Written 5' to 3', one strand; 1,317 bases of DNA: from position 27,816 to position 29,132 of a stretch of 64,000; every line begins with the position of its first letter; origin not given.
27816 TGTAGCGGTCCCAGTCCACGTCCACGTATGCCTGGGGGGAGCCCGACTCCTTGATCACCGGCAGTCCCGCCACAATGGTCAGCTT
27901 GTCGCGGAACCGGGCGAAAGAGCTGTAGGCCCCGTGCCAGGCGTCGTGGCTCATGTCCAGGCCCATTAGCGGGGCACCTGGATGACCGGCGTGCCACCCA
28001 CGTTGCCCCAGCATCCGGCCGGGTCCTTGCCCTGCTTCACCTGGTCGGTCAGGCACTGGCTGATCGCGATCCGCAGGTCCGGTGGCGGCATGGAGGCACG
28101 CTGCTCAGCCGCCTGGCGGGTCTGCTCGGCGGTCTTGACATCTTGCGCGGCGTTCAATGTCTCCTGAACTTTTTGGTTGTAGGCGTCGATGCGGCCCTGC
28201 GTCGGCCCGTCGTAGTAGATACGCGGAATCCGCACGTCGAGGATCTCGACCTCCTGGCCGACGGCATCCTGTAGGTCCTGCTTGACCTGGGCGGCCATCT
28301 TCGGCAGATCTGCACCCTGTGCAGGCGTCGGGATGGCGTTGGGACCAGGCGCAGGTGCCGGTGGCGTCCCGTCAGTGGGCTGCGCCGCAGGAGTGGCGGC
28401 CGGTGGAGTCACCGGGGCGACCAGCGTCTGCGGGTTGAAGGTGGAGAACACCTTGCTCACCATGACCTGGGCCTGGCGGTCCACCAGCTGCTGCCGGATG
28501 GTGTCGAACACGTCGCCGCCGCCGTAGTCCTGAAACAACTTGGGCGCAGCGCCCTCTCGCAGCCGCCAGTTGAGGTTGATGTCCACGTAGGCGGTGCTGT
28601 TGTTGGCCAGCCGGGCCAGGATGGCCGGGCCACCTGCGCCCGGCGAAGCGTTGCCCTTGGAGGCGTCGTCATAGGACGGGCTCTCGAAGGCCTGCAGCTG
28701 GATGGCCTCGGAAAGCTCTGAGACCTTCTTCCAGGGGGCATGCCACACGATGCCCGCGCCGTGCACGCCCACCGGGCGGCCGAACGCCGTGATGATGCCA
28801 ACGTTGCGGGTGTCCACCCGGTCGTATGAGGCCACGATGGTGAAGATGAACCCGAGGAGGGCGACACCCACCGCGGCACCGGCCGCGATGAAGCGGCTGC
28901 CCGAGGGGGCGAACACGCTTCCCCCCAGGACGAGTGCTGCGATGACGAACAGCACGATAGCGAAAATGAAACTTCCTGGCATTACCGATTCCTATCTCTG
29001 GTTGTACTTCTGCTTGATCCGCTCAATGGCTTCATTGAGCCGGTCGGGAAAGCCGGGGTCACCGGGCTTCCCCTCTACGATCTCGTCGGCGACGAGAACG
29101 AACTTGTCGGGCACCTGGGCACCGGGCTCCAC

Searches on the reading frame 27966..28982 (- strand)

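Call 15: search_protein_families(library=phrogs, proteins=[window:27966-28982:-], max_evalue=0.001)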
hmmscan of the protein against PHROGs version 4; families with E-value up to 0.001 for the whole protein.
window:27966-28982:- (338 aa): 1 family
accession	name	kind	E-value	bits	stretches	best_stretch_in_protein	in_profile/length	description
phrog_200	-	other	1.5e-33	117.4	1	5-295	47-296/379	lipoprotein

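Call 58: search_protein_families(library=pfam, proteins=[window:27966-28982:-], max_evalue=0.01)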
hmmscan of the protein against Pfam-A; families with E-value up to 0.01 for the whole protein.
window:27966-28982:- (338 aa): 1 family
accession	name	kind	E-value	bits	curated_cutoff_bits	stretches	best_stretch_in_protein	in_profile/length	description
PF01145.31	Band_7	-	2.6e-13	50.9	23.6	1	56-287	3-174/176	SPFH domain / Band 7 family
